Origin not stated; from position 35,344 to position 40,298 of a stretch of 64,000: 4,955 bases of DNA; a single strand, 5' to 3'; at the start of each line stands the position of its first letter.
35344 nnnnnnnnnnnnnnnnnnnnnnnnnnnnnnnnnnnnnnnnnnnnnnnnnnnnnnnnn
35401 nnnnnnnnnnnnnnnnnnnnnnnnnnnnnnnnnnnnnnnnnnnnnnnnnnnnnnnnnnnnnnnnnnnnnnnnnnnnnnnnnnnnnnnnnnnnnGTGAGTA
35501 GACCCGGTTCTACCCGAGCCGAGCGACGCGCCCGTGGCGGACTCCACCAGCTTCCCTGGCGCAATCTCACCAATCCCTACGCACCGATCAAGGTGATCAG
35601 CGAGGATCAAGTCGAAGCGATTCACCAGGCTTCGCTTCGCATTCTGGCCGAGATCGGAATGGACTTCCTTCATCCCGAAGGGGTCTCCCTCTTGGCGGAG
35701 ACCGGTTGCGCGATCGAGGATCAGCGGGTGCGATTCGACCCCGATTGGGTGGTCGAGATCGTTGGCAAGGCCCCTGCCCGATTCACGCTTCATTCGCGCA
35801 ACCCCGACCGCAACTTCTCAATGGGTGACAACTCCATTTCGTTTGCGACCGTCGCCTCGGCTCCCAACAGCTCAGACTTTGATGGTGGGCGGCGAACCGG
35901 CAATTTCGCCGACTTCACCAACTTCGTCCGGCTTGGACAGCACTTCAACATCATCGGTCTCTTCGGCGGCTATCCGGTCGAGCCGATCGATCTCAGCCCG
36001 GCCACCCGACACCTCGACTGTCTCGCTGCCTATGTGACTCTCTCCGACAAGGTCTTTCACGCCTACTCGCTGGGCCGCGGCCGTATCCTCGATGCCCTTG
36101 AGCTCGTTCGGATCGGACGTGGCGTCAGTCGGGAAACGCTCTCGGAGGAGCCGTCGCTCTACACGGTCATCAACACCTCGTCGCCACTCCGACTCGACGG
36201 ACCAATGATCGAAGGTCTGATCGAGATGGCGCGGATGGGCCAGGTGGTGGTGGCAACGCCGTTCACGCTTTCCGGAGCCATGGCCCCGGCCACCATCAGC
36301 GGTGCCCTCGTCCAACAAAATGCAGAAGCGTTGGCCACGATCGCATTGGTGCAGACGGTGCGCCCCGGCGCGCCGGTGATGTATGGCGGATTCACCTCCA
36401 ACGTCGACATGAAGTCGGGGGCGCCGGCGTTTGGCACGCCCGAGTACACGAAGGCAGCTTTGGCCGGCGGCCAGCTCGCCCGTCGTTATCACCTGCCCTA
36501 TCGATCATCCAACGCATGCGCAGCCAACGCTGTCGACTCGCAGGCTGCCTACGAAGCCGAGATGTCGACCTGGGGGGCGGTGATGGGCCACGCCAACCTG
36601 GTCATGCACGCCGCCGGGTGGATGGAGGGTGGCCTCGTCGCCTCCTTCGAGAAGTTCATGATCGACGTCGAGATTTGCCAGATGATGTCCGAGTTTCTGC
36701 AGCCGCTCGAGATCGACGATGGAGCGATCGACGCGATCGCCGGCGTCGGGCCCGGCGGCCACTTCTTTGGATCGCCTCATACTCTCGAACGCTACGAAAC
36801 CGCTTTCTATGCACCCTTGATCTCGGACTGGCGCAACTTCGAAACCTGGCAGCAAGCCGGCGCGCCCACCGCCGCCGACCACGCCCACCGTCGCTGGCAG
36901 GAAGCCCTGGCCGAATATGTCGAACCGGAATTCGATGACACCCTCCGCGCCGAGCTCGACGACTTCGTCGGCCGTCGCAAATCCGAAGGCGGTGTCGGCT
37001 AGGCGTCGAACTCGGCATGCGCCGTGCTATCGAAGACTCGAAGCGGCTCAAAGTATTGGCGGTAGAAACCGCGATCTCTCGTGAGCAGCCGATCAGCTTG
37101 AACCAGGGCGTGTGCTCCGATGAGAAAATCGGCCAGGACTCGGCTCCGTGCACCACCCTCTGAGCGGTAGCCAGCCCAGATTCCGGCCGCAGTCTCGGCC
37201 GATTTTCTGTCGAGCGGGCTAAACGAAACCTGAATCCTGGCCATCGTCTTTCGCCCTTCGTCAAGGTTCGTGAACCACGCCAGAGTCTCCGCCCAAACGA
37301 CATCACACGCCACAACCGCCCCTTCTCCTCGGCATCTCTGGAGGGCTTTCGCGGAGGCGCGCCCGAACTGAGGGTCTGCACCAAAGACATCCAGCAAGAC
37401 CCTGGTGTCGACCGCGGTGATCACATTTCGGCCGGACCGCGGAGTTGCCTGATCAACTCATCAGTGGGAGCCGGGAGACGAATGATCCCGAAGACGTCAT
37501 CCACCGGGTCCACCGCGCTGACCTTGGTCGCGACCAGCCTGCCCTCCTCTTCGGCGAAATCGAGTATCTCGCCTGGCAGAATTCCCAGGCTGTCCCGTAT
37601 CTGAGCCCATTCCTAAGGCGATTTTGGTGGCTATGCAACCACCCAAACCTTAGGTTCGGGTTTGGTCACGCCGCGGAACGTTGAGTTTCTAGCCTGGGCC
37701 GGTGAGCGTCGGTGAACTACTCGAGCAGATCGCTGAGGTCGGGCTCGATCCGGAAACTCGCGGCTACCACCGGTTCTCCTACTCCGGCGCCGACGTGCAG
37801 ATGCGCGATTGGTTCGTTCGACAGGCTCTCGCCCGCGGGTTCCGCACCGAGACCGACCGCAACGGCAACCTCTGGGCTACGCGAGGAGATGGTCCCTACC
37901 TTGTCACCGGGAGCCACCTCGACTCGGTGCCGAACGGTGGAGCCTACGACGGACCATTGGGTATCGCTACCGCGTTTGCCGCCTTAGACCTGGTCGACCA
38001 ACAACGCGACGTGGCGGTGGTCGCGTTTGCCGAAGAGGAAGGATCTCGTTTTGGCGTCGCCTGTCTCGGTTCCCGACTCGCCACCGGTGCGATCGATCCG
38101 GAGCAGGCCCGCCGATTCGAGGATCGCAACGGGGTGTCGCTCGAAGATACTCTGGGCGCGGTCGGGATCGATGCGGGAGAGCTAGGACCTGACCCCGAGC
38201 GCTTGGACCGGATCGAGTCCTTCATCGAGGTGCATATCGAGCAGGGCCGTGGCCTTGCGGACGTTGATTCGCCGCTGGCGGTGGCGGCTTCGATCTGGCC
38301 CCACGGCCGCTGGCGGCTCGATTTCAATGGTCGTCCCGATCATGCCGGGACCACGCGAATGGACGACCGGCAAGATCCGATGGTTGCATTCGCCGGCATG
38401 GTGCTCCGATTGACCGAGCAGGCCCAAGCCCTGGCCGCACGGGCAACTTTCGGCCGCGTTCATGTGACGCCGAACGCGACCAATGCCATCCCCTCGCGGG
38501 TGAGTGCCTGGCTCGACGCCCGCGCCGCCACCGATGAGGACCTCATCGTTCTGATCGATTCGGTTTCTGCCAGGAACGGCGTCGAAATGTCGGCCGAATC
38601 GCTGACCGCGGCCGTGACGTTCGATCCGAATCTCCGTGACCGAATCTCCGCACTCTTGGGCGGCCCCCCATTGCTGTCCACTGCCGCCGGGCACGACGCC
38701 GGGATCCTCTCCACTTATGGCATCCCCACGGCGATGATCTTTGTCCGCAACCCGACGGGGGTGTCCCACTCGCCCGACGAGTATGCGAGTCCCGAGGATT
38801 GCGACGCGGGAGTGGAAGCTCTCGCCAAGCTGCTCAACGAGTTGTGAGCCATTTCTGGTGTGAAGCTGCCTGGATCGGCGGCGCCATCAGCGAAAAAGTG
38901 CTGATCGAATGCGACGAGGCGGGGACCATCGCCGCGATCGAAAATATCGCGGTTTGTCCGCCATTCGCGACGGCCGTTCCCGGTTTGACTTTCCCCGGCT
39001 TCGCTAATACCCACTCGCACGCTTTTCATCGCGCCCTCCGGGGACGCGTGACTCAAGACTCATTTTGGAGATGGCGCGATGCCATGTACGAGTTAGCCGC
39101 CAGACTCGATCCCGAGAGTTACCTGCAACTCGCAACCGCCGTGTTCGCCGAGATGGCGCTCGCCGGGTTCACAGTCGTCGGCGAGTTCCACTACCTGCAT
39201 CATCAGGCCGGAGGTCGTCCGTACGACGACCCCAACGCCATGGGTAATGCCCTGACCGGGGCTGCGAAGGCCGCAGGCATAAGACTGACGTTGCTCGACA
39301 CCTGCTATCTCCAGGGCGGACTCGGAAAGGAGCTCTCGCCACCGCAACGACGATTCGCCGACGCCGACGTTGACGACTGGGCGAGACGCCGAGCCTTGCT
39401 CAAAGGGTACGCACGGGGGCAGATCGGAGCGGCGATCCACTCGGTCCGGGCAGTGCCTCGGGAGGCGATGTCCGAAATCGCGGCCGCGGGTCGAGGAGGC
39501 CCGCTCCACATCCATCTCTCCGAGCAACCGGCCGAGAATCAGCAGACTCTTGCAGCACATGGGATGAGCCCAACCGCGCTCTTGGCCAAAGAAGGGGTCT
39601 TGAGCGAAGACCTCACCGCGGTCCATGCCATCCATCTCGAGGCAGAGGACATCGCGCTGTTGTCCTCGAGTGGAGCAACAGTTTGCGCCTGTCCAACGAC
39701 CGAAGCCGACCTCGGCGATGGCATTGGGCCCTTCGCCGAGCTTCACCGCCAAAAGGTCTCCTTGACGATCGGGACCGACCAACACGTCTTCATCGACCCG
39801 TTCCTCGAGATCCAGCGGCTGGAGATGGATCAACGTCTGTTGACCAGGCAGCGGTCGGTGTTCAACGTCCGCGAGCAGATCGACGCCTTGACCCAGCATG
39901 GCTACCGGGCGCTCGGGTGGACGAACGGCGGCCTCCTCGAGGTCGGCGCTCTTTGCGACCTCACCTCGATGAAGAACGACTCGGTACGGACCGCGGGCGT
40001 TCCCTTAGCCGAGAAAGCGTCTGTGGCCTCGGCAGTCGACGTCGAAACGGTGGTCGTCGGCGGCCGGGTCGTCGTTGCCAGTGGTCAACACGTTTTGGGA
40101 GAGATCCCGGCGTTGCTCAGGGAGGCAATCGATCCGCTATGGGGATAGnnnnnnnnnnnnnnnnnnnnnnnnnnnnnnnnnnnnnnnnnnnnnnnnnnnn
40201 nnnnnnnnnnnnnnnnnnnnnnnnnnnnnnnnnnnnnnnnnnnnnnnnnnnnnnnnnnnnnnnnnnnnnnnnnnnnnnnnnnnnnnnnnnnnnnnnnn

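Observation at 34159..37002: Non-Pyl MttB-family methyltransferase coupled (GTGA) to a signal-less PhnD-like binding protein, with no corrinoid partner in sight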

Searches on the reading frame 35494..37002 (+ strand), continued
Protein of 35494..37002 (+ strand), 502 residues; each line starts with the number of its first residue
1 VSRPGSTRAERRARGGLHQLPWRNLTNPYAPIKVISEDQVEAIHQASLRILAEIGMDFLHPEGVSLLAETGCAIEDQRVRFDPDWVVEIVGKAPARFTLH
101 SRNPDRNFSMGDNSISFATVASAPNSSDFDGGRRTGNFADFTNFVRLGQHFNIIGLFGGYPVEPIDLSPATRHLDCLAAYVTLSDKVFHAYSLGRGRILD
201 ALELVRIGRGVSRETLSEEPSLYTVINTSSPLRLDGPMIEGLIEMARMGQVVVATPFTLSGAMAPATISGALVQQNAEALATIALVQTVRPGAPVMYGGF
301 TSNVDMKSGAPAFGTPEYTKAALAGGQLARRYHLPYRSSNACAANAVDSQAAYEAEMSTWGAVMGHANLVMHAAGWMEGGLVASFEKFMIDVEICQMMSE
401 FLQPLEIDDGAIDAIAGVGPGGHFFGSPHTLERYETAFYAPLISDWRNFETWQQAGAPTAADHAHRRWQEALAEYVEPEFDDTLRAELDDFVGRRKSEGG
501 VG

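Call 38: find_encoding_contigs(protein=P0151, flank=10000, max_places=1)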
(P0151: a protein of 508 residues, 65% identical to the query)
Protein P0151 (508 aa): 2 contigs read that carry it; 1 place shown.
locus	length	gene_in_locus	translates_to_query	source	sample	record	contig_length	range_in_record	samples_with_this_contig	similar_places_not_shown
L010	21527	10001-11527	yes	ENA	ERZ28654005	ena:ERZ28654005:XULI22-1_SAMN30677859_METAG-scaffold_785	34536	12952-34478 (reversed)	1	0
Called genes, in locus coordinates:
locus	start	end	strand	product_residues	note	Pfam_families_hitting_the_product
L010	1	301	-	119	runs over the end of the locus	?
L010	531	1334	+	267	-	PF05013:FGase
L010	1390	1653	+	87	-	-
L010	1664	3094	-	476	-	PF17767:NAPRTase_N, PF04095:NAPRTase, PF17956:NAPRTase_C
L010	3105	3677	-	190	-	PF00857:Isochorismatase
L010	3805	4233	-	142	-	PF10025:DUF2267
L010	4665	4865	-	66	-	-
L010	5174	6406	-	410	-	PF01979:Amidohydro_1, PF07969:Amidohydro_3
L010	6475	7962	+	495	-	PF22429:HutF_N (faint), PF01979:Amidohydro_1, PF07969:Amidohydro_3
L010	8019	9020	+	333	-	PF02423:OCD_Mu_crystall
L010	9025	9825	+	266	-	PF13489:Methyltransf_23, PF08241:Methyltransf_11, PF08242:Methyltransf_12, PF13649:Methyltransf_25, PF13847:Methyltransf_31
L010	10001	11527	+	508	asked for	PF06253:MTTB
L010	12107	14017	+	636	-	PF00583:Acetyltransf_1, PF13508:Acetyltransf_7 (weak), PF00202:Aminotran_3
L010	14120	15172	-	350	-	PF00487:FA_desaturase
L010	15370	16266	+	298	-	PF01381:HTH_3 (weak)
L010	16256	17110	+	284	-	PF12974:Phosphonate-bd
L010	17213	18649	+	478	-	PF01425:Amidase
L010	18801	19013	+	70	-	PF07311:Dodecin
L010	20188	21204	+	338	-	PF07478:Dala_Dala_lig_C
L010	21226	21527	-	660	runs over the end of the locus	PF02129:Peptidase_S15, PF00326:Peptidase_S9 (weak), PF00561:Abhydrolase_1, PF12146:Hydrolase_4, PF08530:PepX_C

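Call 45: search_dna_similar(query=window:35494-36999:+, collection=plasmids, mode=protein, max_rows=30)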
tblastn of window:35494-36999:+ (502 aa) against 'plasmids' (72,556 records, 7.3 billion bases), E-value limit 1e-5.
Records with a match: 195; places in all: 248; records where one place covers at least 80% of the query: 148.
Best place of each record, by identity: <60% 195.
By first word of the organism name: Sinorhizobium 121; Leisingera 18; Mesorhizobium 10; Cereibacter 8; Ruegeria 5; Paracoccus 4; Rhizobium 4; Shinella 3; Phaeobacter 2; Alisedimentitalea 2; and 15 more.
By predicted mobility (MOB-suite, as given by PLSDB): conjugative 74; non-mobilizable 71; mobilizable 50.
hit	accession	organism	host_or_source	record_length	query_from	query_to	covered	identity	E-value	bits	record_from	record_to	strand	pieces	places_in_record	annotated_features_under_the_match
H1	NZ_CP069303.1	Shinella sp. PSBB067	monoisolate,Minnesota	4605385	22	500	95%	58.8%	0e+0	597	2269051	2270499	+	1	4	none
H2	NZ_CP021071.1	Mesorhizobium sp. WSM1497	Biserrula pelecinus L.,cell ...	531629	17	500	96%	54.5%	2e-171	543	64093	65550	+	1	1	trimethylamine methyltransferase family protein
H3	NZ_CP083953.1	Mesorhizobium sp. B2-1-8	cell culture,soil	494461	3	500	99%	52.9%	4e-167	530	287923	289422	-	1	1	trimethylamine methyltransferase family protein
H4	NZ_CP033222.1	Parasedimentitalea marina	Cell culture,deep seawater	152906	5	498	98%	51.4%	2e-160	511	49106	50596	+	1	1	trimethylamine methyltransferase family protein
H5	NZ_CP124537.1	Fuscovulum ytuae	pure culture,sediment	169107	5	500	99%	51.0%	1e-145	468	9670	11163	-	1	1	trimethylamine methyltransferase family protein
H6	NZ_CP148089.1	Sinorhizobium meliloti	Medicago sativa,cell culture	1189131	16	502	97%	51.5%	2e-165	525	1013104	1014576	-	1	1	record has no annotation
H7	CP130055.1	Sinorhizobium meliloti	Medicago,Cell culture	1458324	16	502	97%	51.4%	1e-140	526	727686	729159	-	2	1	none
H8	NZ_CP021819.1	Sinorhizobium meliloti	Medicago truncatula,Single Cell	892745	16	502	97%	51.3%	3e-165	525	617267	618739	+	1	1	trimethylamine methyltransferase family protein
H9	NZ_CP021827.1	Sinorhizobium meliloti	Medicago truncatula,Single Cell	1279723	16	502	97%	51.3%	4e-165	525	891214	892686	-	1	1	record has no annotation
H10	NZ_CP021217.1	Sinorhizobium meliloti RU11/001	-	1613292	16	502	97%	51.3%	6e-165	524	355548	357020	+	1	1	none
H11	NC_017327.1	Sinorhizobium meliloti SM11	-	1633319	16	502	97%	51.3%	6e-165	524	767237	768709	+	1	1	none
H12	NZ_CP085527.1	Sinorhizobium meliloti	Medicago,cell culture,lupulina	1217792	16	502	97%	51.3%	7e-165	524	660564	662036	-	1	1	none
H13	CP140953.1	Sinorhizobium meliloti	Medicago lupulina,whole organism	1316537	16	502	97%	51.3%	7e-165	524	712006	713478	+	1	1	trimethylamine methyltransferase family protein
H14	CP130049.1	Sinorhizobium meliloti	Medicago,Cell culture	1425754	16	502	97%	51.3%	7e-165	524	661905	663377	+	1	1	trimethylamine methyltransferase family protein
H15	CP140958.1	Sinorhizobium meliloti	Medicago lupulina,whole organism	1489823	16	502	97%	51.3%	7e-165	524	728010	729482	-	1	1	trimethylamine methyltransferase family protein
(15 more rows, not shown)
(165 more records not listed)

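Call 46: get_annotated_region(hit=H1, flank=12000)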
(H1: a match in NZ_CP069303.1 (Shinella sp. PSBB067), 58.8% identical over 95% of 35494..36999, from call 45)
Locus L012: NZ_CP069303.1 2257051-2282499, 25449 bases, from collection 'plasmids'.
description: Shinella sp. PSBB067 plasmid unnamed1, complete sequence
organism: Shinella sp. PSBB067 (NCBI taxid 2715959)
taxonomy: Bacteria; Pseudomonadota; Alphaproteobacteria; Hyphomicrobiales; Rhizobiaceae; Shinella; Shinella sp. PSBB067
host: -; source: monoisolate,Minnesota; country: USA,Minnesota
typing (MOB-suite, as given by PLSDB): non-mobilizable; mating-pair formation MPF_T
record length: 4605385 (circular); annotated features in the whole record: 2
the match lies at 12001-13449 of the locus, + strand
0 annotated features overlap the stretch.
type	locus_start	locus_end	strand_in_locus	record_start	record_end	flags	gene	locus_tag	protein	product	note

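Call 89: search_protein_families(library=ncbifam, max_evalue=0.01, proteins=[window:35494-36999:+])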
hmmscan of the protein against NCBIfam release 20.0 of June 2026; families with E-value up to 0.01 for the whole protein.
window:35494-36999:+ (502 aa): 1 family
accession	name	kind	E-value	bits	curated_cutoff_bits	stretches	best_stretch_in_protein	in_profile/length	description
TIGR02369.2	trimeth_pyl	equivalog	2.3e-80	270.4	525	1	32-492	3-465/469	[trimethylamine--corrinoid protein] Co-methyltransferase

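Call 96: find_encoding_contigs(protein=P0057, flank=10000, max_places=3)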
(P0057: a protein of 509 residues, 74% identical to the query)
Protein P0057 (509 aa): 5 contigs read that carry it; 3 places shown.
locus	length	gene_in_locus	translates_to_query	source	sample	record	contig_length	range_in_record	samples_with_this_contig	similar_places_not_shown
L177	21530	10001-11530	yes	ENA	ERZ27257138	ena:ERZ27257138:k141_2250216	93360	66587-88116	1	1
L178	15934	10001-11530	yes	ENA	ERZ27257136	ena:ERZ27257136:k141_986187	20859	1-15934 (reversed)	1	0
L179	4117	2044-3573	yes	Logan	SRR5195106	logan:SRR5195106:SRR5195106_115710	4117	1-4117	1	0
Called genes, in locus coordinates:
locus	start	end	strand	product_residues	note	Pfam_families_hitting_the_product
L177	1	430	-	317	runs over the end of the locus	PF19300:BPD_transp_1_N, PF00528:BPD_transp_1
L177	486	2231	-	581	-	PF00496:SBP_bac_5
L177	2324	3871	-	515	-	PF06253:MTTB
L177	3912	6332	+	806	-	PF01266:DAO, PF16350:FAO_M, PF01571:GCV_T, PF08669:GCV_T_C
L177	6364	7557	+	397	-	PF01979:Amidohydro_1, PF07969:Amidohydro_3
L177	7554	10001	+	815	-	PF01266:DAO, PF07992:Pyr_redox_2 (faint), PF16350:FAO_M, PF01571:GCV_T, PF08669:GCV_T_C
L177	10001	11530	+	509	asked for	PF06253:MTTB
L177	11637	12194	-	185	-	-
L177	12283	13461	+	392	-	PF01546:Peptidase_M20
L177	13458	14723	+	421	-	PF01979:Amidohydro_1, PF07969:Amidohydro_3 (weak)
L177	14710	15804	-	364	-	PF07786:HGSNAT_cat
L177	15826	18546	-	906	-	PF13191:AAA_16, PF13424:TPR_12 (faint), PF00196:GerE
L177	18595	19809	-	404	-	PF02655:ATP-grasp_3, PF02222:ATP-grasp (faint), PF13535:ATP-grasp_4 (faint)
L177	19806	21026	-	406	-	PF02222:ATP-grasp, PF13535:ATP-grasp_4 (weak)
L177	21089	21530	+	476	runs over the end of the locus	PF08323:Glyco_transf_5, PF20706:GT4-conflict (faint), PF13439:Glyco_transf_4 (weak), PF13579:Glyco_trans_4_4 (weak), PF00534:Glycos_transf_1, PF13692:Glyco_trans_1_4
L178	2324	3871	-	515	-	PF06253:MTTB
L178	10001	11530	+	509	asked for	PF06253:MTTB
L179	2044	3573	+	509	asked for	PF06253:MTTB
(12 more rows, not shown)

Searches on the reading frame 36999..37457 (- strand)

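Call 11: search_protein_families(library=pfam, max_evalue=0.0001, proteins=[window:36999-37457:-])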
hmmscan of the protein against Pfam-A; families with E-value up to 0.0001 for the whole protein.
window:36999-37457:- (152 aa): 1 family
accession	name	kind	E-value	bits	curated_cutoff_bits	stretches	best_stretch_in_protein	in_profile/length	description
PF01850.27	PIN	-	2.2e-10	41.6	23.6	1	16-135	3-118/120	PIN domain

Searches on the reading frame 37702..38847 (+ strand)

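Call 7: search_protein_families(library=pfam, proteins=[window:37702-38847:+], max_evalue=0.01)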
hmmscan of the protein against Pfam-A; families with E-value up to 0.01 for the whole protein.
window:37702-38847:+ (381 aa): 3 families
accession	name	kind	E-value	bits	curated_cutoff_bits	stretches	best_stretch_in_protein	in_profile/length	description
PF01546.33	Peptidase_M20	-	2.1e-17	64.2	24.6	1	69-379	2-205/206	Peptidase family M20/M25/M40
PF04389.22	Peptidase_M28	-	5.1e-05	23.5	21.3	1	65-125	13-74/193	Peptidase family M28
PF07687.19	M20_dimer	-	0.0041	17.5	21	1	203-288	8-95/107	Peptidase dimerisation domain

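Call 89: search_protein_families(library=ncbifam, max_evalue=0.01, proteins=[window:37702-38844:+])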
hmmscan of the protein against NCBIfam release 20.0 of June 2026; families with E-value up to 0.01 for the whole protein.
window:37702-38844:+ (381 aa): 18 families
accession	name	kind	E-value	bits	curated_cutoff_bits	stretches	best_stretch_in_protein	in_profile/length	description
NF006770.0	PRK09290.1-4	equivalog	5e-157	522.8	372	1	3-381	5-400/403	allantoate amidohydrolase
NF006771.0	PRK09290.1-5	subfamily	9.3e-83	278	399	1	5-379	11-407/413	allantoate amidohydrolase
TIGR01879.1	hydantase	subfamily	2.2e-75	254.1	204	1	5-378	5-398/401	hydantoinase/carbamoylase family amidase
NF006775.0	PRK09290.2-5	equivalog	1.7e-72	244.4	479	1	20-380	34-412/419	allantoate amidohydrolase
NF058540.1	Ncarbamyl_ErtE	equivalog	7.3e-70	235.6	520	1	8-380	18-413/418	N-carbamyl-l-glutamate amidohydrolase ErtE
NF006772.0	PRK09290.2-1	subfamily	1e-66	225.5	424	1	5-380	19-414/430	allantoate amidohydrolase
NF006768.0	PRK09290.1-1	equivalog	1.4e-63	215.2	532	1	3-381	9-407/411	allantoate deiminase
NF009527.0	PRK12891.1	subfamily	4.5e-63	213.7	461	1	7-379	18-418/426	Zn-dependent hydrolase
NF009529.0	PRK12893.1-2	equivalog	7.6e-57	192.9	508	1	20-379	27-405/411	Zn-dependent hydrolase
NF009531.0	PRK12893.1-5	equivalog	6.3e-54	183.1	486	1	19-380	26-410/421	Zn-dependent hydrolase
TIGR03176.1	AllC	equivalog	1e-51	175.9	597.75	2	7-281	9-289/406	allantoate deiminase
NF006769.0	PRK09290.1-3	subfamily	3.7e-51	174.1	452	1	7-375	19-405/417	allantoate amidohydrolase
NF006773.0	PRK09290.2-2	equivalog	4e-51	174.2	584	1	18-379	35-414/419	allantoate amidohydrolase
NF010373.0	PRK13799.1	equivalog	4e-50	170.8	1087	1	55-381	242-586/591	unknown domain/N-carbamoyl-L-amino acid hydrolase fusion protein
NF006774.0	PRK09290.2-4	equivalog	4.8e-41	140.9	897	1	19-373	35-407/427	allantoate amidohydrolase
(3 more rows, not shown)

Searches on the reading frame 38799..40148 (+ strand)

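Call 7: search_protein_families(library=pfam, proteins=[window:38799-40148:+], max_evalue=0.01)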
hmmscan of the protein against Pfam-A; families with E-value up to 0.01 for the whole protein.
window:38799-40148:+ (449 aa): 1 family
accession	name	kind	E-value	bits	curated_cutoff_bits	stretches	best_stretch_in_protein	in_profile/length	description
PF01979.26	Amidohydro_1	-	1.3e-38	133.5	25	1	65-425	3-345/345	Amidohydrolase family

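Call 89: search_protein_families(library=ncbifam, max_evalue=0.01, proteins=[window:38799-40145:+])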
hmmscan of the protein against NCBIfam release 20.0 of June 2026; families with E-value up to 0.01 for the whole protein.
window:38799-40145:+ (449 aa): 24 families
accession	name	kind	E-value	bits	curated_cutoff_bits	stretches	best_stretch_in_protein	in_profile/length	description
NF006681.0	PRK09229.1-2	equivalog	2.5e-165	550.6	362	1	18-447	5-447/451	formimidoylglutamate deiminase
TIGR02022.1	hutF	equivalog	2.3e-123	412.3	413.05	1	18-433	3-438/455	formimidoylglutamate deiminase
NF006684.0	PRK09229.1-5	equivalog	8.9e-96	321.4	525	1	18-434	3-439/456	formimidoylglutamate deiminase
NF006683.0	PRK09229.1-4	equivalog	6.1e-80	269.4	654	1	12-433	3-440/457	formimidoylglutamate deiminase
NF006682.0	PRK09229.1-3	equivalog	8.1e-77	258.7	637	1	17-433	2-437/454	formimidoylglutamate deiminase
NF006680.0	PRK09229.1-1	equivalog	9.3e-64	215.8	810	1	18-360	7-359/460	formimidoylglutamate deiminase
NF006055.0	PRK08203.1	equivalog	5.1e-40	137.4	532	1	63-441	59-441/455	8-oxoguanine deaminase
NF009059.0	PRK12393.1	equivalog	1.8e-32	112.7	543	1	59-443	55-448/460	amidohydrolase family protein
NF006549.0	PRK09045.1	equivalog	7.8e-27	94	540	1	221-433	202-422/444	TRZ/ATZ family hydrolase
NF004701.0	PRK06038.1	equivalog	1.5e-26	93.1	609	2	214-430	184-406/432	N-ethylammeline chlorohydrolase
NF005557.0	PRK07228.1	equivalog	1.2e-25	90.1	522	1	233-443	212-430/445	5'-deoxyadenosine deaminase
NF006252.0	PRK08393.1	equivalog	1.4e-24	86.9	617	1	234-428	203-401/424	N-ethylammeline chlorohydrolase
NF004801.0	PRK06151.1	subfamily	1.2e-19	70.6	416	1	228-430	230-442/491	chlorohydrolase family protein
NF004995.0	PRK06380.1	subfamily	7.9e-19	67.9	567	1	236-429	202-402/418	metal-dependent hydrolase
NF006056.0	PRK08204.1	subfamily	2.5e-18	66.1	391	1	64-443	56-433/449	hypothetical protein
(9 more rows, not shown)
